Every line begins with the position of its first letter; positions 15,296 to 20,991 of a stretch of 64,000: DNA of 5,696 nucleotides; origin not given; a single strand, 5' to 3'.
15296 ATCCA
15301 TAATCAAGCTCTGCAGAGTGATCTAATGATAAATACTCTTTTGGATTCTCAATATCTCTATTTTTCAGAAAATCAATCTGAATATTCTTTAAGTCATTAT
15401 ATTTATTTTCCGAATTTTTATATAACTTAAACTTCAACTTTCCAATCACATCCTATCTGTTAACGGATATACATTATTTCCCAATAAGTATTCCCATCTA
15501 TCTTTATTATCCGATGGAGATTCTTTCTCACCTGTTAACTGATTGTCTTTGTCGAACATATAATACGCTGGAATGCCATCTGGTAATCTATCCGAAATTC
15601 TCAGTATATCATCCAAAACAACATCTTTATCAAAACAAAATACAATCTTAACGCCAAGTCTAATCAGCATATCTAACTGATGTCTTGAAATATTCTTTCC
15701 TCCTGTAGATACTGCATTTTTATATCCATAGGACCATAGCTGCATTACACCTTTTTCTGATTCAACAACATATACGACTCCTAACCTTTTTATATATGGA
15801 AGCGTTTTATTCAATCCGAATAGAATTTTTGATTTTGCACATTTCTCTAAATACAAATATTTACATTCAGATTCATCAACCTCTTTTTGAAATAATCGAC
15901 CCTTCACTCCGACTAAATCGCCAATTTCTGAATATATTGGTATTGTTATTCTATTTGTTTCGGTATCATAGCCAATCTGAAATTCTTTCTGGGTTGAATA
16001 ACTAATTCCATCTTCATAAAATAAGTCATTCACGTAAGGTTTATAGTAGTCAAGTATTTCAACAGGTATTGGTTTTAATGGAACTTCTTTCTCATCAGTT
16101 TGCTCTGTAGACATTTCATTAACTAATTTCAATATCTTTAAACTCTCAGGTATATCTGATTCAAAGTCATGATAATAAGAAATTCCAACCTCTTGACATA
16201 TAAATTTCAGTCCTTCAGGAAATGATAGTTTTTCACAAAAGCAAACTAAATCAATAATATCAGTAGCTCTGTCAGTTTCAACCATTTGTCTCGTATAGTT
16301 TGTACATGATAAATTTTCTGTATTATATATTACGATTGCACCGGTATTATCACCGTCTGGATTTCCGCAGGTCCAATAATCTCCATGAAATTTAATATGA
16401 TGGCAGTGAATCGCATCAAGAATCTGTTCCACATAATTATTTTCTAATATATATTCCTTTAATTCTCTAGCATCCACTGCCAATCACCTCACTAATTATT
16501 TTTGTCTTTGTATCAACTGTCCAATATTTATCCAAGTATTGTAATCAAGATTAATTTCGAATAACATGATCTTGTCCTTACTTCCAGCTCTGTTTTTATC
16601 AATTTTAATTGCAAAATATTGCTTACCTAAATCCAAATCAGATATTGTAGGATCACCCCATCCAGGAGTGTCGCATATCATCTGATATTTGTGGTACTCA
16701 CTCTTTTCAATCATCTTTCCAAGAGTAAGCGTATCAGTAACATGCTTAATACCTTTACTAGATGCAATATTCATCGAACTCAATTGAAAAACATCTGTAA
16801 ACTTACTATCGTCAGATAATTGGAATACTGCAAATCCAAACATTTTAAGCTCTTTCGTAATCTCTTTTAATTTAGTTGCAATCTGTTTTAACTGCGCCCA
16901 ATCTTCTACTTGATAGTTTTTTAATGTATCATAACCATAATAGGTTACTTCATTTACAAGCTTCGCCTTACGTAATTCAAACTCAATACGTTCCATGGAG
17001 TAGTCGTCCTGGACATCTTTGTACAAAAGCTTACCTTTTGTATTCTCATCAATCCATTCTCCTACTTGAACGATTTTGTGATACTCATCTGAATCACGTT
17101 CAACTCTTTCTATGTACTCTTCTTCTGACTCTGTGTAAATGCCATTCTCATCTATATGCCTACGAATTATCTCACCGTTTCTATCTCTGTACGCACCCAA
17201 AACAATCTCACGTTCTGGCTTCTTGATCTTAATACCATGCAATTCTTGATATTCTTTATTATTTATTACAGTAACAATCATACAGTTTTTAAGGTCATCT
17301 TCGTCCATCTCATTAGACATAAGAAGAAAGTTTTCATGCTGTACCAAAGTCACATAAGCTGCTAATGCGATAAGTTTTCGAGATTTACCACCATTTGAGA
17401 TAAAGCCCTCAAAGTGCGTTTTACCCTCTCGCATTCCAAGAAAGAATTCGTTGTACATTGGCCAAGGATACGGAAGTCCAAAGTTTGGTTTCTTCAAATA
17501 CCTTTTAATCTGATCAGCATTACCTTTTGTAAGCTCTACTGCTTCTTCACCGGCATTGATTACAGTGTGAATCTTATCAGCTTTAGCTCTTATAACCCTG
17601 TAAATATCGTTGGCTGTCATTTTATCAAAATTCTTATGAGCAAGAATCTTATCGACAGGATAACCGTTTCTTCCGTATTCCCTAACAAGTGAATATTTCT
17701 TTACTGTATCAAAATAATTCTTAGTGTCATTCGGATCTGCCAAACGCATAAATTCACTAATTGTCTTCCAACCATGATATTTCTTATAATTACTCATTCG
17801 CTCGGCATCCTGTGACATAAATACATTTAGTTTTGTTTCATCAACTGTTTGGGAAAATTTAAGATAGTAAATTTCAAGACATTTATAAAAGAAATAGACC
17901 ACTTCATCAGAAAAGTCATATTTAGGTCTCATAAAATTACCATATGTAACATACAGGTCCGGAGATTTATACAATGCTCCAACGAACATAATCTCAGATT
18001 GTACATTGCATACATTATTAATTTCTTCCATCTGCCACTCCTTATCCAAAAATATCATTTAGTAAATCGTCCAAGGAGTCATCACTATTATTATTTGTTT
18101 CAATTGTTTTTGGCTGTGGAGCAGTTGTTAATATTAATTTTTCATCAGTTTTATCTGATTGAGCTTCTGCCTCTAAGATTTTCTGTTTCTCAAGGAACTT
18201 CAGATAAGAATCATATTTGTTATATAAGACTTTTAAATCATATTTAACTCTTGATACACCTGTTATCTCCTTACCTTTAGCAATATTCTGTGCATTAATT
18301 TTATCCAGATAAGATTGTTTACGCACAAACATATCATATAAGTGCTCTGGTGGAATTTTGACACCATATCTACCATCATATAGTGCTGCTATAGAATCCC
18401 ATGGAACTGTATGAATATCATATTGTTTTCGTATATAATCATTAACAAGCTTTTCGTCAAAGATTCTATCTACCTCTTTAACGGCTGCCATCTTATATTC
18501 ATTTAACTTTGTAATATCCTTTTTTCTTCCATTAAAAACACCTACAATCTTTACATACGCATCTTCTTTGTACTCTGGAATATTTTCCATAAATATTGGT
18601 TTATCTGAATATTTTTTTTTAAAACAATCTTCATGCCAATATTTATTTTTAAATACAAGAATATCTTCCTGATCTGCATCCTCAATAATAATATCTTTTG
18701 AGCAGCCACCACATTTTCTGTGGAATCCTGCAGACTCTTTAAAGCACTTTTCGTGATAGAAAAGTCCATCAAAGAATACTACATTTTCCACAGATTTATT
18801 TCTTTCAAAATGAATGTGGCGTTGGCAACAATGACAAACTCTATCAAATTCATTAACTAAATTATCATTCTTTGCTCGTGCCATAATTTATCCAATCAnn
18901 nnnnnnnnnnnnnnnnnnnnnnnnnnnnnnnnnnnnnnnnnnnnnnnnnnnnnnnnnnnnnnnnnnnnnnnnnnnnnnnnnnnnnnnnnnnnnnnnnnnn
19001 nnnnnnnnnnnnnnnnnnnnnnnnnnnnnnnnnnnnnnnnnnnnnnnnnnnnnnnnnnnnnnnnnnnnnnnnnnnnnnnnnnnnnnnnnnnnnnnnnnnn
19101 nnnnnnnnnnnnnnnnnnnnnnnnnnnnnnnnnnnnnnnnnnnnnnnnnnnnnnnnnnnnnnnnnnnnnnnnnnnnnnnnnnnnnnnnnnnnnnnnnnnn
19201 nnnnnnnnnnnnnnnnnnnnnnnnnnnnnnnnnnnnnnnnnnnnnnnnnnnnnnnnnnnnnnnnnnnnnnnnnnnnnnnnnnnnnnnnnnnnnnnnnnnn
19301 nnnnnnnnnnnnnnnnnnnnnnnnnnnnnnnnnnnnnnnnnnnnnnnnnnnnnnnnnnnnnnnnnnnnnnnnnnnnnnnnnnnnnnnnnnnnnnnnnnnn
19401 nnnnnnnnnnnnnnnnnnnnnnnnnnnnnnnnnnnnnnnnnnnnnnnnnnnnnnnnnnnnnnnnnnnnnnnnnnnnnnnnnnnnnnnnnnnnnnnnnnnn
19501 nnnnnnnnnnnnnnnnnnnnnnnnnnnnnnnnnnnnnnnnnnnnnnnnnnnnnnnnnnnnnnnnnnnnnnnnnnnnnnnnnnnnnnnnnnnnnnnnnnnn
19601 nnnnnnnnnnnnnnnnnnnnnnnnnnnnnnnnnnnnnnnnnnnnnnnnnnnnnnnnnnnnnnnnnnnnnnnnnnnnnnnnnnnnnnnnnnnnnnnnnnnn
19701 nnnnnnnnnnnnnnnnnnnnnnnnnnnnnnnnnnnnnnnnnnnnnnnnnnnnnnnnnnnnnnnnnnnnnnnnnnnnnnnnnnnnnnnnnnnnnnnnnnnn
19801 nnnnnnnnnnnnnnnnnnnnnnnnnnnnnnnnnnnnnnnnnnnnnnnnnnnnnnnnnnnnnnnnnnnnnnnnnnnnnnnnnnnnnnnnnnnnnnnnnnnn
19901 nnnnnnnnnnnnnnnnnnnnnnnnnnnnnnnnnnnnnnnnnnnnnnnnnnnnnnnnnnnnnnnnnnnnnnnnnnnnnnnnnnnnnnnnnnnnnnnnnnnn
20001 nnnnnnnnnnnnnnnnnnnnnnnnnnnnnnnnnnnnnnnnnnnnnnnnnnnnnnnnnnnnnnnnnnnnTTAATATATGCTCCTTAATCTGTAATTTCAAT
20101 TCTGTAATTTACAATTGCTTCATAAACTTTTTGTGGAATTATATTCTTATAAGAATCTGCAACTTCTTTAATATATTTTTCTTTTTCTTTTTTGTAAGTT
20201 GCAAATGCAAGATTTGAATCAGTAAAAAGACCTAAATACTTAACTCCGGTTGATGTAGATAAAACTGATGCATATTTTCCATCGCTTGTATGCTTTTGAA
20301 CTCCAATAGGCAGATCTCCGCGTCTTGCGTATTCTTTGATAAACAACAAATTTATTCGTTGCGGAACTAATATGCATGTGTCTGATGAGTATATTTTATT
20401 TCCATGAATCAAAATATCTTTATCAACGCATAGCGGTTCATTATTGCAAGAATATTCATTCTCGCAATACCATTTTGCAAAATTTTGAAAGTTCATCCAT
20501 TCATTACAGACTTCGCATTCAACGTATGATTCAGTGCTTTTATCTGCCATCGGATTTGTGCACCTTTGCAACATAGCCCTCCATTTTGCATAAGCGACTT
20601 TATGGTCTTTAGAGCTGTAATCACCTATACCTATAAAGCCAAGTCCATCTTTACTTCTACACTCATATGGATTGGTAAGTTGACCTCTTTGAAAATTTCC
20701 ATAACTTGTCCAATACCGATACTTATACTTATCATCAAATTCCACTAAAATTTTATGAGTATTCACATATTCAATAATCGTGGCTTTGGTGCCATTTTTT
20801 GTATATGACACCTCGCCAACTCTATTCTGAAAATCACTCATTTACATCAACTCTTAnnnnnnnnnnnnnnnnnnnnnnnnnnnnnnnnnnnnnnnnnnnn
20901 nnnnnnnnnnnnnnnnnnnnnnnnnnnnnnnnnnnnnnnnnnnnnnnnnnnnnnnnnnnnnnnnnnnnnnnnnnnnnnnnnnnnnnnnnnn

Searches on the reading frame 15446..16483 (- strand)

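Call 91: search_protein_families(library=phrogs, proteins=[window:15446-16483:-], max_evalue=0.00001)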
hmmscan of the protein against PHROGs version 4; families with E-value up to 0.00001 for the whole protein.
window:15446-16483:- (345 aa): 4 families
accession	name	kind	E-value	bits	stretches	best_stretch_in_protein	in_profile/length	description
phrog_47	-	DNA, RNA and nucleotide metabolism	1.1e-33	117.9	1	18-339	31-336/947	DNA primase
phrog_6444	-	DNA, RNA and nucleotide metabolism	9.8e-20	71.9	1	173-287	198-312/577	DNA primase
phrog_22657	-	unknown function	1.6e-09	37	1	172-287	192-311/1185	-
phrog_239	-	DNA, RNA and nucleotide metabolism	9.1e-07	29.2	1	159-287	122-261/801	DNA primase/helicase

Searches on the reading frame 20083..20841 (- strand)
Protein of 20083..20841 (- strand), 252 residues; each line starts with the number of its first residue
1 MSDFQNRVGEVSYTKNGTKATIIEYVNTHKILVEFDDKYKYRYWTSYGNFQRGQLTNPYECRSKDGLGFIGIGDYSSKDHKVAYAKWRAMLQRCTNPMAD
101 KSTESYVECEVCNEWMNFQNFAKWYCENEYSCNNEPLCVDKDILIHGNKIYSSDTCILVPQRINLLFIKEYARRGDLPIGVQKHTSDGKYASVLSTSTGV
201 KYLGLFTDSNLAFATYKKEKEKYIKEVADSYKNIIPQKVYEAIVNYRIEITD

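Call 38: search_protein_families(library=phrogs, proteins=[window:20083-20841:-], max_evalue=0.00001)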
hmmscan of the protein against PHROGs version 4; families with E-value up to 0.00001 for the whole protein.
window:20083-20841:- (252 aa): 5 families
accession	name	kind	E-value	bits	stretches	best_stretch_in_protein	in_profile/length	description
phrog_953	-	DNA, RNA and nucleotide metabolism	3.5e-55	189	1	79-248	220-386/420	HNH endonuclease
phrog_374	-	DNA, RNA and nucleotide metabolism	1.7e-42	147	1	60-251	267-436/617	HNH endonuclease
phrog_2081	-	DNA, RNA and nucleotide metabolism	7.5e-23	82.3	1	11-167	31-194/433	HNH endonuclease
phrog_30929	-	unknown function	2.6e-13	50.7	1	85-248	40-201/413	-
phrog_3377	-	DNA, RNA and nucleotide metabolism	1.7e-07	32.3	1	77-131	8-63/196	HNH endonuclease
